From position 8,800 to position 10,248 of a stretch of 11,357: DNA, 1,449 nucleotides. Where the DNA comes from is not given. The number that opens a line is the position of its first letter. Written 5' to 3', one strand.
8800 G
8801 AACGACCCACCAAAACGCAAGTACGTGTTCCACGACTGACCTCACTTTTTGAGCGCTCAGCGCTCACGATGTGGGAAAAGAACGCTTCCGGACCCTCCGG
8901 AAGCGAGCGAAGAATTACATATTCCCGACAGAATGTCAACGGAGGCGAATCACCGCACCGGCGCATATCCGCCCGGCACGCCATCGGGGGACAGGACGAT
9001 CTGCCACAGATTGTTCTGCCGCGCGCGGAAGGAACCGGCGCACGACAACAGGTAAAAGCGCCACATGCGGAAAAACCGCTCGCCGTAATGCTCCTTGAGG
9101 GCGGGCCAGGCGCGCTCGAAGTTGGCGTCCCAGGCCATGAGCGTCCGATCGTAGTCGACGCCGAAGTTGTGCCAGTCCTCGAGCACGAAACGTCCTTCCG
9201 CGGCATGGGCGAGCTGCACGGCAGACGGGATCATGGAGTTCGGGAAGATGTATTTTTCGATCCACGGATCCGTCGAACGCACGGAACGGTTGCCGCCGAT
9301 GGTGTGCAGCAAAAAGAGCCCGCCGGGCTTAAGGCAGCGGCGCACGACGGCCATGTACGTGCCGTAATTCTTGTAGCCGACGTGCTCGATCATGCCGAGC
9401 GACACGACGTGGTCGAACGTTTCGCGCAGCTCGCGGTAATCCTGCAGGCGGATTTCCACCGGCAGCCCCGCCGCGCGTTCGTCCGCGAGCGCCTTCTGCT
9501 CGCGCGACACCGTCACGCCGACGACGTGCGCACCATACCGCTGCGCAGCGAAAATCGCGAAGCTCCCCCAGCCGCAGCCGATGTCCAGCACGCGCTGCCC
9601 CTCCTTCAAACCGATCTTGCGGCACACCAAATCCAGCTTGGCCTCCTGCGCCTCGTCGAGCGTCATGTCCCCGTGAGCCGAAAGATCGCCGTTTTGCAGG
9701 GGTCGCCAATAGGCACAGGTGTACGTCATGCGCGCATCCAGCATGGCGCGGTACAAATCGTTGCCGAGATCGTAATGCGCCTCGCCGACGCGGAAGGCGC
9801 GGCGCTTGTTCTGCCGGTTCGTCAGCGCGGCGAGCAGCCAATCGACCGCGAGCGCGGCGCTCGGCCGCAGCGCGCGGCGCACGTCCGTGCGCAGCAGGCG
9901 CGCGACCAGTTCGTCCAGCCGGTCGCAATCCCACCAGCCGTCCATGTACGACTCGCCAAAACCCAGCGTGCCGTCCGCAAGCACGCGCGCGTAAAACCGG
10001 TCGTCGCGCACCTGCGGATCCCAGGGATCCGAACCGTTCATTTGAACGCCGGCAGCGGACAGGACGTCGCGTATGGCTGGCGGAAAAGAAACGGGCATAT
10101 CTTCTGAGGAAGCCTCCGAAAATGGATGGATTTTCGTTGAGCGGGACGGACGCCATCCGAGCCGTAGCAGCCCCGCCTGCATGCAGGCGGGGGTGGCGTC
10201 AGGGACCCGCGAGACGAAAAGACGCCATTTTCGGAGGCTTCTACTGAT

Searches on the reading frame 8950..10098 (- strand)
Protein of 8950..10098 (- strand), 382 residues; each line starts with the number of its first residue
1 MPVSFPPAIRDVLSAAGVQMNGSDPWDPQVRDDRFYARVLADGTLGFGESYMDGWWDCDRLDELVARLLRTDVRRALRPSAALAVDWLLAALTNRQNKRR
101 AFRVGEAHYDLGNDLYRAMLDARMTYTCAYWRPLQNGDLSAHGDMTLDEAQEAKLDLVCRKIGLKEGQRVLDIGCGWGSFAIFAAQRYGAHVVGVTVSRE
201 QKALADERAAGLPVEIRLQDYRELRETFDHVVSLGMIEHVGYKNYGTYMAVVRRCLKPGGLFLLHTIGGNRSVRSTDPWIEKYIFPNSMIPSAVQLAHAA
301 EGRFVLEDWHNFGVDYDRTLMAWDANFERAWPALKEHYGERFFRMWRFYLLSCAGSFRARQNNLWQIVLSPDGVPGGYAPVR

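Call 8: search_protein_families(library=pfam, proteins=[window:8950-10098:-])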
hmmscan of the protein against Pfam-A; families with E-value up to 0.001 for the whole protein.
window:8950-10098:- (382 aa): 9 families
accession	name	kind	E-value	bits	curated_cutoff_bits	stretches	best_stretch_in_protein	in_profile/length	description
PF02353.26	CMAS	-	8.9e-88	294.6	27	1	97-367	2-273/273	Mycolic acid cyclopropane synthetase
PF13649.12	Methyltransf_25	-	6.3e-18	65.7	27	1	170-260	1-97/97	Methyltransferase domain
PF08241.18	Methyltransf_11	-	9.5e-16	58.7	21.2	1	171-263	1-94/95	Methyltransferase domain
PF13489.12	Methyltransf_23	-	8.1e-14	52.1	27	1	164-279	20-132/164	Methyltransferase domain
PF08242.18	Methyltransf_12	-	3.6e-12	47.3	30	1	171-262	1-98/98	Methyltransferase domain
PF13847.12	Methyltransf_31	-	4e-10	40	27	1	165-268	2-113/145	Methyltransferase domain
PF01728.25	FtsJ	-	7.1e-08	33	24.1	1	154-233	8-97/181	FtsJ-like methyltransferase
PF08003.17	Methyltransf_9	-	0.00024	20.6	23.8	1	130-267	78-220/315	Protein of unknown function (DUF1698)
PF05175.20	MTS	-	0.00056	20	23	1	164-232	29-103/170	Methyltransferase small domain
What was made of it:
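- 8950..10098 (-): cfa (cyclopropane-fatty-acyl-phospholipid synthase), 382 aa, starting at ATG 10098. Pfam CMAS, E = 9e-88 (call 8).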

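Call 10: find_encoding_contigs(protein=window:8950-10098:-, flank=3000, max_places=10)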
Protein window:8950-10098:- (382 aa): no gene with exactly this product is on record in the collection.

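Call 11: find_homologous_proteins(query=window:8953-10098:-)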
Query window:8953-10098:- (382 aa): 8000 proteins with E <= 0.001 among 8000 candidates; the best 120 are listed.
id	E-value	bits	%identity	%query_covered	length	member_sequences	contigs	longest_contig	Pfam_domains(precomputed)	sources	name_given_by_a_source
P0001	4.9e-252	854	100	95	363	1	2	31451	PF13847.13,PF13489.13,PF02353.27,PF13649.13,PF01728.26,PF08241.19,PF08242.19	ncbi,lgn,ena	-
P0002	2.1e-195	667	75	100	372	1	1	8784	PF13847.13,PF13489.13,PF02353.27,PF05175.21,PF13649.13,PF01728.26,PF08241.19,PF08242.19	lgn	-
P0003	4.0e-191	653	73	99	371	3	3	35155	PF13847.13,PF13489.13,PF02353.27,PF13649.13,PF01728.26,PF08241.19,PF08242.19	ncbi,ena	-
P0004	8.1e-185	633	72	99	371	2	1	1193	PF13847.13,PF13489.13,PF02353.27,PF05175.21,PF13649.13,PF01728.26,PF08241.19,PF08242.19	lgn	-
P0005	2.4e-180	618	68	100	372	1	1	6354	PF13847.13,PF13489.13,PF02353.27,PF05175.21,PF13649.13,PF01728.26,PF08241.19,PF08242.19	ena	-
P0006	4.9e-176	604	69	99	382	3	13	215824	PF13847.13,PF13489.13,PF02353.27,PF13649.13,PF01728.26,PF08241.19,PF08242.19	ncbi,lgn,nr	ncbi:cyclopropane fatty acyl phospholipid synthase [Candidatus Uhrbacteria bacterium]|nr:MAG: cyclop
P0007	1.5e-175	602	68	100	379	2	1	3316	PF07021.19,PF13847.13,PF13489.13,PF02353.27,PF13649.13,PF01728.26,PF08241.19,PF08242.19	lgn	-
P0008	5.4e-174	597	66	100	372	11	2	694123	PF13847.13,PF13489.13,PF02353.27,PF13649.13,PF01728.26,PF08241.19,PF08242.19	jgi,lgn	jgi:cyclopropane-fatty-acyl-phospholipid synthase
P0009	3.5e-173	594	68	97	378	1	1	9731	PF13847.13,PF13489.13,PF02353.27,PF05175.21,PF13649.13,PF01728.26,PF08241.19,PF08242.19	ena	-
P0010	6.8e-173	593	68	98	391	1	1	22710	PF13847.13,PF13489.13,PF02353.27,PF13649.13,PF01728.26,PF08241.19,PF08242.19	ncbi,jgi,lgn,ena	-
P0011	1.4e-172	592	66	100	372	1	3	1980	PF13847.13,PF13489.13,PF02353.27,PF13649.13,PF01728.26,PF08241.19,PF08242.19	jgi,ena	-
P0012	1.4e-172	592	67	100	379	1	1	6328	PF13847.13,PF13489.13,PF02353.27,PF13649.13,PF01728.26,PF08241.19,PF08242.19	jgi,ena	-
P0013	1.6e-172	592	66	100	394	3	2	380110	PF13847.13,PF13489.13,PF02353.27,PF13649.13,PF01728.26,PF08241.19,PF08242.19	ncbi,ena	-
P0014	1.9e-172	592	66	100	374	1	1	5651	PF13847.13,PF13489.13,PF02353.27,PF05175.21,PF13649.13,PF01728.26,PF08241.19,PF08242.19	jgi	jgi:cyclopropane-fatty-acyl-phospholipid synthase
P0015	7.9e-172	590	69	98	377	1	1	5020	PF13847.13,PF13489.13,PF02353.27,PF05175.21,PF13649.13,PF01728.26,PF08241.19,PF08242.19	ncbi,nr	ncbi:cyclopropane fatty acyl phospholipid synthase [Candidatus Uhrbacteria bacterium]|nr:cyclopropan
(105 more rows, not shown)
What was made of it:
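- Checked: The public gene call (ATG 10041, 363 aa, call 11) is too short.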

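Call 12: find_encoding_contigs(protein=P0001, flank=10000, max_places=6)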
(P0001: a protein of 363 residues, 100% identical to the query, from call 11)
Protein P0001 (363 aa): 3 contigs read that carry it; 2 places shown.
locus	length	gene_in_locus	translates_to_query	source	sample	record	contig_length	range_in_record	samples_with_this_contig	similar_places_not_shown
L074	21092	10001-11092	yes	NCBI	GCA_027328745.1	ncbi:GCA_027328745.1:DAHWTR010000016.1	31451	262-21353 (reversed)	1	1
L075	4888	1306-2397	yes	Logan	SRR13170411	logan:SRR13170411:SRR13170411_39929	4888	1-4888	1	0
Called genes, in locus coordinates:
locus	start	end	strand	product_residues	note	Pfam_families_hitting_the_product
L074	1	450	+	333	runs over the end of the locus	PF00274:Glycolytic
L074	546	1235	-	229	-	PF03167:UDG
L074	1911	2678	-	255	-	-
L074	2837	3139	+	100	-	-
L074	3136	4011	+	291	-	PF00005:ABC_tran, PF13401:AAA_22 (weak), PF13304:AAA_21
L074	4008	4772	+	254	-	PF00950:ABC-3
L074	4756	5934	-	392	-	PF07690:MFS_1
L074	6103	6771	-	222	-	PF01066:CDP-OH_P_transf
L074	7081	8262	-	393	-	-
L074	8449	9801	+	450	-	-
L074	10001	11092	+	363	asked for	PF02353:CMAS, PF01728:FtsJ, PF13489:Methyltransf_23, PF13847:Methyltransf_31, PF08241:Methyltransf_11, PF08242:Methyltransf_12, PF13649:Methyltransf_25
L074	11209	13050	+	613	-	PF01145:Band_7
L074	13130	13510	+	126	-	-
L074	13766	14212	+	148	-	-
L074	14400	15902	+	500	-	PF01930:Cas_Cas4 (faint), PF13482:RNase_H_2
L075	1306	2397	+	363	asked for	PF02353:CMAS, PF01728:FtsJ, PF13489:Methyltransf_23, PF13847:Methyltransf_31, PF08241:Methyltransf_11, PF08242:Methyltransf_12, PF13649:Methyltransf_25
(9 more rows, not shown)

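Call 13: find_encoding_contigs(protein=P0002, flank=4000, max_places=4)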
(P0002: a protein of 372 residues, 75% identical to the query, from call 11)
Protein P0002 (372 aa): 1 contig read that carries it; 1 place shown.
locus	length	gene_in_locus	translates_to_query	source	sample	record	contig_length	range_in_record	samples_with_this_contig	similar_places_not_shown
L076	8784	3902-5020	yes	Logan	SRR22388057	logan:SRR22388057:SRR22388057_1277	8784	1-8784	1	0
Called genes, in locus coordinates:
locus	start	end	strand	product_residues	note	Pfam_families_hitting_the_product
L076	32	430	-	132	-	PF07739:TipAS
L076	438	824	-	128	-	-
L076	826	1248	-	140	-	PF07884:VKOR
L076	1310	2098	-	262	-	PF01066:CDP-OH_P_transf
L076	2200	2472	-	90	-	-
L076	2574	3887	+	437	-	-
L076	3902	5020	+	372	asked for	PF02353:CMAS, PF05175:MTS (weak), PF13489:Methyltransf_23, PF01728:FtsJ (weak), PF08241:Methyltransf_11, PF08242:Methyltransf_12, PF13649:Methyltransf_25, PF13847:Methyltransf_31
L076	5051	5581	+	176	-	PF09990:DUF2231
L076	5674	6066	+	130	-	-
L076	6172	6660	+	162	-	-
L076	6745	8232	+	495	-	PF13482:RNase_H_2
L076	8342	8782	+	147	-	?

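Call 14: find_encoding_contigs(protein=P0003, flank=4000, max_places=4)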
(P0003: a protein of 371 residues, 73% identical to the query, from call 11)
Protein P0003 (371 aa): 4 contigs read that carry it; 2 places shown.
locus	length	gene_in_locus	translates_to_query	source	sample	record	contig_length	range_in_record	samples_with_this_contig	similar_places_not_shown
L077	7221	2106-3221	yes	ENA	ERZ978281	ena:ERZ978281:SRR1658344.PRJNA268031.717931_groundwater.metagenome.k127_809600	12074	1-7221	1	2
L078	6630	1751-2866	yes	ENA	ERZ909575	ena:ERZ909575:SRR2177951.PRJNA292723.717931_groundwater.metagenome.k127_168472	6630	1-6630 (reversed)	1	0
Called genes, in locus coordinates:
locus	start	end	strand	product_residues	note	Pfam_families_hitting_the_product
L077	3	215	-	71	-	?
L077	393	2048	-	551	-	PF00999:Na_H_Exchanger, PF02254:TrkA_N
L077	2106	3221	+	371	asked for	PF02353:CMAS, PF13489:Methyltransf_23, PF01728:FtsJ (weak), PF08241:Methyltransf_11, PF08242:Methyltransf_12, PF13649:Methyltransf_25, PF13847:Methyltransf_31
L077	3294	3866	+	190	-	-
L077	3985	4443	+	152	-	-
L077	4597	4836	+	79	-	-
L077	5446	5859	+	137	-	-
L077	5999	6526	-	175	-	-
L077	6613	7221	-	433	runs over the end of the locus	PF08245:Mur_ligase_M, PF02875:Mur_ligase_C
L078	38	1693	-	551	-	PF00999:Na_H_Exchanger, PF02254:TrkA_N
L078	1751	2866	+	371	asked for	PF02353:CMAS, PF13489:Methyltransf_23, PF01728:FtsJ (weak), PF08241:Methyltransf_11, PF08242:Methyltransf_12, PF13649:Methyltransf_25, PF13847:Methyltransf_31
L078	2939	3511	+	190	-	-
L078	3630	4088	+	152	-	-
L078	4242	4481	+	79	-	-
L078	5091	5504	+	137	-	-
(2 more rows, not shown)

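Call 26: find_encoding_contigs(protein=P0005, flank=3000, max_places=3)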
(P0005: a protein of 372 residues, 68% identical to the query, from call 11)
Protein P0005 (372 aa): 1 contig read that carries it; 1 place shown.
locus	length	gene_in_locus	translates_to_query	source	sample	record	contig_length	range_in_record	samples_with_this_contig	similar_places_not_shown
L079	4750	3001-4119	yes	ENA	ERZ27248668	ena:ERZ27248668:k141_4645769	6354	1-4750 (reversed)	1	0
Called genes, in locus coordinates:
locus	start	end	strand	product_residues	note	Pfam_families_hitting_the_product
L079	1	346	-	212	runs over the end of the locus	PF01738:DLH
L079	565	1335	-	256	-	PF01066:CDP-OH_P_transf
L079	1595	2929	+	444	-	-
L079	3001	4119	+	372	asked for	PF02353:CMAS, PF05175:MTS (weak), PF13489:Methyltransf_23, PF01728:FtsJ (weak), PF08241:Methyltransf_11, PF08242:Methyltransf_12, PF13649:Methyltransf_25, PF13847:Methyltransf_31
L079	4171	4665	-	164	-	-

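Call 27: find_encoding_contigs(protein=P0006, flank=3000, max_places=3)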
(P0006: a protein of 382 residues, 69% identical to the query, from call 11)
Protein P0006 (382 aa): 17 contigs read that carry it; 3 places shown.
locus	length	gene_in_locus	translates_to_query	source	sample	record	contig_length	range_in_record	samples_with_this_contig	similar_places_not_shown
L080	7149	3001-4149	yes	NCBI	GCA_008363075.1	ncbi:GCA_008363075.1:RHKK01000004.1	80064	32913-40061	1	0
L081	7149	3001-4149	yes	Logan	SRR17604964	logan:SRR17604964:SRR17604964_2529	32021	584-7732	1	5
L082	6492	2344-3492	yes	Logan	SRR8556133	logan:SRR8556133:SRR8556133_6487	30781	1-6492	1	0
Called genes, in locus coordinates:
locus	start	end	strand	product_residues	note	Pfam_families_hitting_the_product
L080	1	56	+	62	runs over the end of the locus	-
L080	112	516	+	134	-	-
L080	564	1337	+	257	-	PF18400:Thioredoxin_12 (faint), PF13098:Thioredoxin_2 (weak), PF13462:Thioredoxin_4, PF01323:DSBA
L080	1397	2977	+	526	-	PF07732:Cu-oxidase_3, PF00394:Cu-oxidase (weak), PF07731:Cu-oxidase_2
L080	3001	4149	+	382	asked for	PF02353:CMAS, PF01728:FtsJ (weak), PF13489:Methyltransf_23, PF13847:Methyltransf_31, PF08241:Methyltransf_11, PF08242:Methyltransf_12, PF13649:Methyltransf_25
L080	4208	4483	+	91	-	-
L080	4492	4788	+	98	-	-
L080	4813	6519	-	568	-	PF03109:ABC1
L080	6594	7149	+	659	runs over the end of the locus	PF00122:E1-E2_ATPase, PF00702:Hydrolase, PF12710:HAD (weak), PF08282:Hydrolase_3 (faint)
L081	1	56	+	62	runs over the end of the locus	-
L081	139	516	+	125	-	-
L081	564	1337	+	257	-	PF18400:Thioredoxin_12 (faint), PF13098:Thioredoxin_2 (weak), PF13462:Thioredoxin_4, PF01323:DSBA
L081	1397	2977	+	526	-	PF07732:Cu-oxidase_3, PF00394:Cu-oxidase (weak), PF07731:Cu-oxidase_2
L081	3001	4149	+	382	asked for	PF02353:CMAS, PF01728:FtsJ (weak), PF13489:Methyltransf_23, PF13847:Methyltransf_31, PF08241:Methyltransf_11, PF08242:Methyltransf_12, PF13649:Methyltransf_25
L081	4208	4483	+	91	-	-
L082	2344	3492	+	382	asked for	PF02353:CMAS, PF01728:FtsJ (weak), PF13489:Methyltransf_23, PF13847:Methyltransf_31, PF08241:Methyltransf_11, PF08242:Methyltransf_12, PF13649:Methyltransf_25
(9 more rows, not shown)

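Call 28: find_encoding_contigs(protein=P0010, flank=3000, max_places=3)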
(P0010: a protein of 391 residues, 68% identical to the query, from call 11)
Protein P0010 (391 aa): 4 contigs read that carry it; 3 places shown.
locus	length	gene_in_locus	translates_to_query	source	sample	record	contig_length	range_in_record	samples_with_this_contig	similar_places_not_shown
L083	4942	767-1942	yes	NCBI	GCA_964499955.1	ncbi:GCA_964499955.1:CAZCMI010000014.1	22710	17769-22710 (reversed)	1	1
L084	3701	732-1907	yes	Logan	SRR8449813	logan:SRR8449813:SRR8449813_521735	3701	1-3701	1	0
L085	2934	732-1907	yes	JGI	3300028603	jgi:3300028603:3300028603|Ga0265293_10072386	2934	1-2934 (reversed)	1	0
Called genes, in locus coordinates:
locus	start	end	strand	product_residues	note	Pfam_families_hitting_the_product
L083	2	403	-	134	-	?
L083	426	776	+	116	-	PF06262:Zincin_1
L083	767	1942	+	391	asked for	PF02353:CMAS, PF13489:Methyltransf_23, PF01728:FtsJ (weak), PF08241:Methyltransf_11, PF08242:Methyltransf_12, PF13649:Methyltransf_25, PF13847:Methyltransf_31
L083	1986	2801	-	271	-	PF12740:PETase, PF01738:DLH, PF00326:Peptidase_S9 (faint)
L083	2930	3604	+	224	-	PF04264:YceI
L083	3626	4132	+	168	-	PF03449:GreA_GreB_N, PF01272:GreA_GreB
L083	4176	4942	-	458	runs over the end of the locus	PF02446:Glyco_hydro_77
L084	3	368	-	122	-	?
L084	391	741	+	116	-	PF06262:Zincin_1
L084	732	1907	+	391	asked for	PF02353:CMAS, PF13489:Methyltransf_23, PF01728:FtsJ (weak), PF08241:Methyltransf_11, PF08242:Methyltransf_12, PF13649:Methyltransf_25, PF13847:Methyltransf_31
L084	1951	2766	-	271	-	PF12740:PETase, PF01738:DLH, PF00326:Peptidase_S9 (faint)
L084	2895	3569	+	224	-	PF04264:YceI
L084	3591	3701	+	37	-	?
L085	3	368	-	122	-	?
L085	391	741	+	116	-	PF06262:Zincin_1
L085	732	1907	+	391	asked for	PF02353:CMAS, PF13489:Methyltransf_23, PF01728:FtsJ (weak), PF08241:Methyltransf_11, PF08242:Methyltransf_12, PF13649:Methyltransf_25, PF13847:Methyltransf_31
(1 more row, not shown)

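Call 29: find_encoding_contigs(protein=P0009, flank=3000, max_places=3)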
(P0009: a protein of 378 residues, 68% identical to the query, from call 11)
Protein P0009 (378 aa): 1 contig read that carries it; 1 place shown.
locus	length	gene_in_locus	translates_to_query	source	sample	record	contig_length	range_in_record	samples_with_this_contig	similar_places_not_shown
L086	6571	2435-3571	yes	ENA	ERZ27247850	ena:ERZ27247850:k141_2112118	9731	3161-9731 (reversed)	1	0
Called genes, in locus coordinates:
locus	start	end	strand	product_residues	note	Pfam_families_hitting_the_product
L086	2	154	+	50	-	?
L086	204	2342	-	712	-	PF16743:PliI (faint), PF01839:FG-GAP (faint), PF13517:FG-GAP_3, PF01833:TIG, PF01471:PG_binding_1 (weak)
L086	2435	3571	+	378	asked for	PF02353:CMAS, PF05175:MTS (weak), PF01728:FtsJ (weak), PF13489:Methyltransf_23, PF13649:Methyltransf_25, PF13847:Methyltransf_31, PF08241:Methyltransf_11, PF08242:Methyltransf_12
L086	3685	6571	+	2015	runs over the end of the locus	?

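Call 49: list_cluster_members(proteins=[P0001])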
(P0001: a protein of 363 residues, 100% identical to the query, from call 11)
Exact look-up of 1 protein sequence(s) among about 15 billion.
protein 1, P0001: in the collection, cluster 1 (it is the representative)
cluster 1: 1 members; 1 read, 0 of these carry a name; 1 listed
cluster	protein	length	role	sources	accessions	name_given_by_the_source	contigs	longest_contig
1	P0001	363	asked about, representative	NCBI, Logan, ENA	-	-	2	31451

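Call 52: find_related_loci(query=A2, collection=metagenome_contigs, flank=2500)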
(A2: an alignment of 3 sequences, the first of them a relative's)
Query A2 (450 aa) in metagenome_contigs; peptide patterns used: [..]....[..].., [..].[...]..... (x = any residue, [..] = any of these).
538 stretches matched a pattern; 35 encode a relative of the query (tblastn E <= 1e-3); 35 distinct loci.
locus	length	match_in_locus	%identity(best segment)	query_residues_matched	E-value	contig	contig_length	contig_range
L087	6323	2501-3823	52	8-449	3e-143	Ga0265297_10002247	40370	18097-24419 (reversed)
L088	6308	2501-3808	52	3-448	7e-143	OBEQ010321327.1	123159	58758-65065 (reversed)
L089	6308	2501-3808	52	3-448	7e-143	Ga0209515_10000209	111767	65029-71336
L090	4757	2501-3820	50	7-449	2e-142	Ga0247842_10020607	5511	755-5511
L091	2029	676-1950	52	24-449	8e-149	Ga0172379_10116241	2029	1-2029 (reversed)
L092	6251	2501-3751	51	31-449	2e-138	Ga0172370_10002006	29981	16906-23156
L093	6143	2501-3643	57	69-450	2e-136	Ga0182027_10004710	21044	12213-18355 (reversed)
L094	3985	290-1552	55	30-448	8e-139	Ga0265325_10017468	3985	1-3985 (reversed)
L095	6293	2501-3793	53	9-448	1e-134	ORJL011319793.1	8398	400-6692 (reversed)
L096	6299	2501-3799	48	9-448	3e-133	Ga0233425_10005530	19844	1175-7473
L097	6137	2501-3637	55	69-448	1e-132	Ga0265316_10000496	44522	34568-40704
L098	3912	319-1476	57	62-448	6e-136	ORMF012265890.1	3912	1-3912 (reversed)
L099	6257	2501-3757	51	31-448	1e-132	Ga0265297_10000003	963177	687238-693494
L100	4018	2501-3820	50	3-450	2e-133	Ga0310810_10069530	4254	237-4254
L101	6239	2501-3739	52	35-450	6e-130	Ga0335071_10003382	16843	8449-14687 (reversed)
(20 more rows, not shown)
